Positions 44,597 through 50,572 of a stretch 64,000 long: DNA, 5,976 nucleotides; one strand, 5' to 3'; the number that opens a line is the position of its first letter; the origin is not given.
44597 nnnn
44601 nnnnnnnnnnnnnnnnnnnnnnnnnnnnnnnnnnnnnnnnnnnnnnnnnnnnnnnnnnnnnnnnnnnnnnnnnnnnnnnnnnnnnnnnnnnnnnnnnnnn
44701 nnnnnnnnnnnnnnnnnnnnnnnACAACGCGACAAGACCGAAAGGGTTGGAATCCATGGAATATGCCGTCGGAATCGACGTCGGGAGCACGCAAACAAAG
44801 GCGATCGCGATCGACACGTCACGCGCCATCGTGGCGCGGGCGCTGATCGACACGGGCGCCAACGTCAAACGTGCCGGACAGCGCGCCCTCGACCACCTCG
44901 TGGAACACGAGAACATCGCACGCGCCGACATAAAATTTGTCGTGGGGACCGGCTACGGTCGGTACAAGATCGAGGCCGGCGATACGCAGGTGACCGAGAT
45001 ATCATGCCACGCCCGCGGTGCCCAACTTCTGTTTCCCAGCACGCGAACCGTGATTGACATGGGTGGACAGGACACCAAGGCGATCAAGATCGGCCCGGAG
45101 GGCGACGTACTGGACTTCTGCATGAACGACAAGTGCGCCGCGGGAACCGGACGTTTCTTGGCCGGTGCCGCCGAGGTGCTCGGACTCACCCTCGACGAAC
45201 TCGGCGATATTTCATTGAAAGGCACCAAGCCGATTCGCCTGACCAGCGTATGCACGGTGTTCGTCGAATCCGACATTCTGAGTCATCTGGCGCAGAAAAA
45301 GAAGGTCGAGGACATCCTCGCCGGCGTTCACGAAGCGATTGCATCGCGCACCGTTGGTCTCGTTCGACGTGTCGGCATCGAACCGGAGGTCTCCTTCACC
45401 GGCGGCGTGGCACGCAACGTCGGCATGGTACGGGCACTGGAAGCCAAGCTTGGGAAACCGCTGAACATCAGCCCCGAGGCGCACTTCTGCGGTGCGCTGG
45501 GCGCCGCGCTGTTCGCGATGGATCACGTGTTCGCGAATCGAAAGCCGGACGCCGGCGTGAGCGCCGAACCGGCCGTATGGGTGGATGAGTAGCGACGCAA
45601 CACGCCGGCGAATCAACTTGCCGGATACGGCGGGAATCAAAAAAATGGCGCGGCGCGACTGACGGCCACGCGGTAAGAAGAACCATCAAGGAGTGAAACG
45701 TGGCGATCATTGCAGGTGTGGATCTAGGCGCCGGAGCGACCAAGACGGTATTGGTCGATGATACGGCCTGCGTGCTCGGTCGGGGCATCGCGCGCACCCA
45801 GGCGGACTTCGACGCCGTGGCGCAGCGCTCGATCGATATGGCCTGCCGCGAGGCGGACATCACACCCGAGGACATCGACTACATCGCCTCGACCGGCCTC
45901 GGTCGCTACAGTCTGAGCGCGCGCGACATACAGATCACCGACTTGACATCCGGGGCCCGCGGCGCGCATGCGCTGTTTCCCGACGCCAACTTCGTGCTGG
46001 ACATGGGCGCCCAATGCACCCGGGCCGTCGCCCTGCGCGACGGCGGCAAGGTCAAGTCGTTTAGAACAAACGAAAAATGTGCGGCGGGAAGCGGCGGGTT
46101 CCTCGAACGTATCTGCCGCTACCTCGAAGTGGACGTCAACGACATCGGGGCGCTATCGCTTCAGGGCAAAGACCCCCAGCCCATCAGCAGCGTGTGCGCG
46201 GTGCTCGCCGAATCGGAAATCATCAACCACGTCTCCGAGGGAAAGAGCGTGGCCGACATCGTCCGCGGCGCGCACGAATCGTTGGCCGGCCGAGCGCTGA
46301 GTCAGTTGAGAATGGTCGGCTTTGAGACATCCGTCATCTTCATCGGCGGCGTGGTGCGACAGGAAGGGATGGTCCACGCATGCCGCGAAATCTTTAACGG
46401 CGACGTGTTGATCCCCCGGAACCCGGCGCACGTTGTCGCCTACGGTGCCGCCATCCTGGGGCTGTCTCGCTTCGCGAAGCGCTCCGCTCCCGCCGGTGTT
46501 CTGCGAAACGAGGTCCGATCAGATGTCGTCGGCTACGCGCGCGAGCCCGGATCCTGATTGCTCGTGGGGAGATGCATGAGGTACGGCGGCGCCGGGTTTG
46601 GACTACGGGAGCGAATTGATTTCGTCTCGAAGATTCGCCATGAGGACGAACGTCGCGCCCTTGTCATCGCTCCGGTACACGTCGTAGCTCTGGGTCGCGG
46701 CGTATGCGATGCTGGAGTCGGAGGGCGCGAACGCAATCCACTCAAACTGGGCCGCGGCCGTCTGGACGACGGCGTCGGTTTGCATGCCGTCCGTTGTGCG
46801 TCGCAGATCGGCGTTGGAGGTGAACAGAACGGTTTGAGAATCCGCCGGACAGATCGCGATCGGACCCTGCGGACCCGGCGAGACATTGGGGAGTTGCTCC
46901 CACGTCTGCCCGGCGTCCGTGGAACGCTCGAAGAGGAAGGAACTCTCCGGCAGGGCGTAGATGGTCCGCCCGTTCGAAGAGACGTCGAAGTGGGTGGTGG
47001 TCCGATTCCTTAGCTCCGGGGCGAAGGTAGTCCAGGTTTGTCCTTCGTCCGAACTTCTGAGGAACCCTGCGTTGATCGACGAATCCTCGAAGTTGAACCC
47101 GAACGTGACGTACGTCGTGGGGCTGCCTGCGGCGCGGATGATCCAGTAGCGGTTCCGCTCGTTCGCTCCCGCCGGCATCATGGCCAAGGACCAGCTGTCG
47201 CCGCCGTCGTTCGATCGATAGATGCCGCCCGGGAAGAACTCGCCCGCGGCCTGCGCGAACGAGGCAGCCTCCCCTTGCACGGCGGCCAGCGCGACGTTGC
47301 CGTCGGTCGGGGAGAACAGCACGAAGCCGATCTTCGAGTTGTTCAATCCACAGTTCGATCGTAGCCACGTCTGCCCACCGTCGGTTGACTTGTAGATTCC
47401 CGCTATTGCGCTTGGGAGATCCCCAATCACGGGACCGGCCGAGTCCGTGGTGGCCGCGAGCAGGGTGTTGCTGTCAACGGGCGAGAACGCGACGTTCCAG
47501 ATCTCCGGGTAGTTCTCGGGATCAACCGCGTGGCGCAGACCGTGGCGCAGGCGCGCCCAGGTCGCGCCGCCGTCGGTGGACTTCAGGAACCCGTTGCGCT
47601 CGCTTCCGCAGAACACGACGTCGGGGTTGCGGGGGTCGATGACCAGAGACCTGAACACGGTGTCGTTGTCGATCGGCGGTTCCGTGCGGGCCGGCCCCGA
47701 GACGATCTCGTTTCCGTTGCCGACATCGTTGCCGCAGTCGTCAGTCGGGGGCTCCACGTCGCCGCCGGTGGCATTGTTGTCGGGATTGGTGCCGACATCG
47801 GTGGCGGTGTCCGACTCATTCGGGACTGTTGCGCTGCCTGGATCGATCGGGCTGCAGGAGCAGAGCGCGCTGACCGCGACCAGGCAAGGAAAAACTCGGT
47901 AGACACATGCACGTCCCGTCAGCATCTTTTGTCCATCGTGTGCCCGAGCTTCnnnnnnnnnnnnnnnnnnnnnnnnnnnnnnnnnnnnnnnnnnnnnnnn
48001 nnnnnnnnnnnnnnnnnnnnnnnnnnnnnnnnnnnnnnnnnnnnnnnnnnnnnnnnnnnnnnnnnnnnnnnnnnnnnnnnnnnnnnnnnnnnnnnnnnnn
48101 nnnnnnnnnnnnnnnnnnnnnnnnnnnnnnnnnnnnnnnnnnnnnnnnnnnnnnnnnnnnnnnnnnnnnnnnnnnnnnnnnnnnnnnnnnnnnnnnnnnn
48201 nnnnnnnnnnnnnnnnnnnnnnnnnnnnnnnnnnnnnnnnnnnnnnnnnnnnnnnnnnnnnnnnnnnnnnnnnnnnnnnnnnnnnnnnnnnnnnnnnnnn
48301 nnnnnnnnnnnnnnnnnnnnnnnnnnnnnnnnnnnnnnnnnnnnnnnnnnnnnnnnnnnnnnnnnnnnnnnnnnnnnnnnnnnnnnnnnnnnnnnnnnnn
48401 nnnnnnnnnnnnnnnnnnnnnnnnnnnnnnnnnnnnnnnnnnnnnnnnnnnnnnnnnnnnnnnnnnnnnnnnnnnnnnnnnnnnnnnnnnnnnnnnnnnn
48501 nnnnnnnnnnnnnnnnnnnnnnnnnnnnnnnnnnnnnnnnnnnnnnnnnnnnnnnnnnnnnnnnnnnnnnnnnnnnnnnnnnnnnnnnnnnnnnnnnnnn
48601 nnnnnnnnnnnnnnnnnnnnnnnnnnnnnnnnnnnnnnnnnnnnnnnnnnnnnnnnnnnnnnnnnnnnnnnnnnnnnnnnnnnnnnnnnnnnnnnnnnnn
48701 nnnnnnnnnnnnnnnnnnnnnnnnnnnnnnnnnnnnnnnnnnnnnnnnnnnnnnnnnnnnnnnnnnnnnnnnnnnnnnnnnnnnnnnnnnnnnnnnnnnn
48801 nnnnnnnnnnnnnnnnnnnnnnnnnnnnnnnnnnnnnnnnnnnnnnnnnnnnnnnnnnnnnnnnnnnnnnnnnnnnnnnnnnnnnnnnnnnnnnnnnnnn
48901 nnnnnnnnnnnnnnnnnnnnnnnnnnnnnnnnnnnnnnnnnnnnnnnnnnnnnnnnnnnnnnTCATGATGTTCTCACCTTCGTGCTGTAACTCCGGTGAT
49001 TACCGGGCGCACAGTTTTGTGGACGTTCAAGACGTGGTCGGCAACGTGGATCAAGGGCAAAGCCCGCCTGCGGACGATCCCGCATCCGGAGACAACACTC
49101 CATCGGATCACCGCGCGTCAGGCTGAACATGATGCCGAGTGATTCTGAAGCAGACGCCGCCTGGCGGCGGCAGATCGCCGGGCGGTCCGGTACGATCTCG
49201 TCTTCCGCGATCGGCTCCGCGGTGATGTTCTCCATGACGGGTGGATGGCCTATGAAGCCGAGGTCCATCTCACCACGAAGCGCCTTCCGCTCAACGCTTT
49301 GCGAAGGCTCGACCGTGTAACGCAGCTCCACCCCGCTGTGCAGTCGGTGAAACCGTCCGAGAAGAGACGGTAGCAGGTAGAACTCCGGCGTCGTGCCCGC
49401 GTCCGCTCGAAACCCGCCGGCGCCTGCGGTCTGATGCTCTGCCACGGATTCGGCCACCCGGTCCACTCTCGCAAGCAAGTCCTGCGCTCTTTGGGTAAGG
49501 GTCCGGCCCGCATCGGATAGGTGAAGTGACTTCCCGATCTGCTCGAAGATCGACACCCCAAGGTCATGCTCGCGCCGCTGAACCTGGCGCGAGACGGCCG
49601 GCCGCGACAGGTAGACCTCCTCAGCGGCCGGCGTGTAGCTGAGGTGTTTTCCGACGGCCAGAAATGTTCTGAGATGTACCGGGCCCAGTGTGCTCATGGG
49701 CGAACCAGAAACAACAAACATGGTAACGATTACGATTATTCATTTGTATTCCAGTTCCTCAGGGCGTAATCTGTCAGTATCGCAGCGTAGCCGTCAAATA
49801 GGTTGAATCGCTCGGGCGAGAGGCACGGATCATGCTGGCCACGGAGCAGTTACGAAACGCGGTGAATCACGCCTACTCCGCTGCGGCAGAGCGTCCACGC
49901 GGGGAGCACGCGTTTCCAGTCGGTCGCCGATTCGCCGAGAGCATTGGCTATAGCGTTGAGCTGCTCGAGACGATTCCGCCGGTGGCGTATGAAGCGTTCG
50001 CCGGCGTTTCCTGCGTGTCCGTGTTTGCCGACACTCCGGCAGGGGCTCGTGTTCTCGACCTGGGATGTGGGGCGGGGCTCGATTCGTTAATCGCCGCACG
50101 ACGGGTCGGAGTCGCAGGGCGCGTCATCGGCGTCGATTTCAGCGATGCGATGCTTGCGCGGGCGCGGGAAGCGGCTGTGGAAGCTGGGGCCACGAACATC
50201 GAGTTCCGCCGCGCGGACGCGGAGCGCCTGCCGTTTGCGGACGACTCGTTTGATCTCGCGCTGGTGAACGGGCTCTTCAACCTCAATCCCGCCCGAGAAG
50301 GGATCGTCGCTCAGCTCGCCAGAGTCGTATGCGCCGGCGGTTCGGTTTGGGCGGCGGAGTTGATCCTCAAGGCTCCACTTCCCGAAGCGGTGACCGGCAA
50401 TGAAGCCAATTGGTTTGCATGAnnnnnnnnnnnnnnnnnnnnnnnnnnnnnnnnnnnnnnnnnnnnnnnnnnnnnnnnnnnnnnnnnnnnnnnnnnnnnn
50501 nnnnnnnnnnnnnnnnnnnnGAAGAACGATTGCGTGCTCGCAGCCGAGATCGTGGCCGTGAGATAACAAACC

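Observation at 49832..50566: ArsM-like methyltransferase with TGA at the conserved Cys codon plus a downstream SECIS-like hairpin: selenoprotein candidate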

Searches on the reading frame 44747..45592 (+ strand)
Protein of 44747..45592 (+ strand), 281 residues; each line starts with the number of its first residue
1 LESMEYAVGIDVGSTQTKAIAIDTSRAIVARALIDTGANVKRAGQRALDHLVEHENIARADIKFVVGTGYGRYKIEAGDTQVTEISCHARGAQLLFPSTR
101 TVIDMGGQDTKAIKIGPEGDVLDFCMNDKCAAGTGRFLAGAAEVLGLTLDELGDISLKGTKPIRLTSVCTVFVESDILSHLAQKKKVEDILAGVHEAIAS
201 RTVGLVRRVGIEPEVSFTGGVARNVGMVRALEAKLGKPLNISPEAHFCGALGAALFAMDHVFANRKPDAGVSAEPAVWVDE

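Call 37: search_protein_families(library=pfam, proteins=[window:44747-45592:+], max_evalue=0.00001)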
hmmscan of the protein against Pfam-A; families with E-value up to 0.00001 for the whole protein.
window:44747-45592:+ (281 aa): 1 family
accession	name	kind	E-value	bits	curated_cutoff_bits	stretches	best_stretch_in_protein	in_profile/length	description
PF01869.26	BcrAD_BadFG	-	4.9e-66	223.5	31.5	1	8-257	1-271/271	BadF/BadG/BcrA/BcrD ATPase family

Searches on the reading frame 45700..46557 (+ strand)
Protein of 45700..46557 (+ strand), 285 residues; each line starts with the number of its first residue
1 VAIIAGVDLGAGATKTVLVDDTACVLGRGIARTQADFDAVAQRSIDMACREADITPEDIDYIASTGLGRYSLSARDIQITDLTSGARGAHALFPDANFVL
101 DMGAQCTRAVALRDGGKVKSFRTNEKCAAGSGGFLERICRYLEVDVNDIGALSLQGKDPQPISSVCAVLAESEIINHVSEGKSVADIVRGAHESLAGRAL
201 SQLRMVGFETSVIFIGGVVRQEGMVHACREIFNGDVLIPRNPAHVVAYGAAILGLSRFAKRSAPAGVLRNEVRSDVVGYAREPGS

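Call 37: search_protein_families(library=pfam, proteins=[window:45700-46557:+], max_evalue=0.00001)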
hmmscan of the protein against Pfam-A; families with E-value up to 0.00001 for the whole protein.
window:45700-46557:+ (285 aa): 1 family
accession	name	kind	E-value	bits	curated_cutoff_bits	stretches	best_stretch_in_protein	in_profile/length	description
PF01869.26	BcrAD_BadFG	-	8.6e-50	170.2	31.5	1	6-254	2-271/271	BadF/BadG/BcrA/BcrD ATPase family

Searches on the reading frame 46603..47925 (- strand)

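Call 37: search_protein_families(library=pfam, proteins=[window:46603-47925:-], max_evalue=0.00001)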
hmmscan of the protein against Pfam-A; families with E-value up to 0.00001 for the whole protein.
window:46603-47925:- (440 aa): 4 families
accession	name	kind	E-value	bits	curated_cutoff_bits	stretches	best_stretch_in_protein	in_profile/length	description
PF15902.12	Sortilin-Vps10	-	2.3e-15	56.8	33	0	289-396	4-121/446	Sortilin, neurotensin receptor 3,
PF02012.26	BNR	-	1.1e-11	43.3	27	0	334-343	2-11/12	BNR/Asp-box repeat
PF14870.12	PSII_BNR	-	6.2e-09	36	27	0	285-407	37-161/303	Photosynthesis system II assembly factor YCF48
PF24316.1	Tli3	-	7.5e-06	26.7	27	0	174-191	83-100/129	T6SS Tli3 immunity protein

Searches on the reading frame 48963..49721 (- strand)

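Call 37: search_protein_families(library=pfam, proteins=[window:48963-49721:-], max_evalue=0.00001)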
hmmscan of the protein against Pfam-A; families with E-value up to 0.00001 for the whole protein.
window:48963-49721:- (252 aa): 2 families
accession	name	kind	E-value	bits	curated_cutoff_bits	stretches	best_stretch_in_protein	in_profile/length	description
PF00126.33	HTH_1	-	1.9e-15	57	26.6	1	16-73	3-60/60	Bacterial regulatory helix-turn-helix protein, lysR family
PF03466.25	LysR_substrate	-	5.1e-13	49.3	28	1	105-177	9-81/209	LysR substrate binding domain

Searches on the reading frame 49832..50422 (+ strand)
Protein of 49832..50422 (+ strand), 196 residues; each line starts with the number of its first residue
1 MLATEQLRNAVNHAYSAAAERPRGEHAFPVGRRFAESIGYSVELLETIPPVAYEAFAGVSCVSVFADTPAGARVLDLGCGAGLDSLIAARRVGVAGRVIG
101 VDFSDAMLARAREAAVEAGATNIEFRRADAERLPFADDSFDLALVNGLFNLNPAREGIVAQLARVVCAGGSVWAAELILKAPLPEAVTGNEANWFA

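Call 12: find_encoding_contigs(protein=window:49832-50422:+, flank=3000, max_places=4)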
Protein window:49832-50422:+ (196 aa): no gene with exactly this product is on record in the collection.
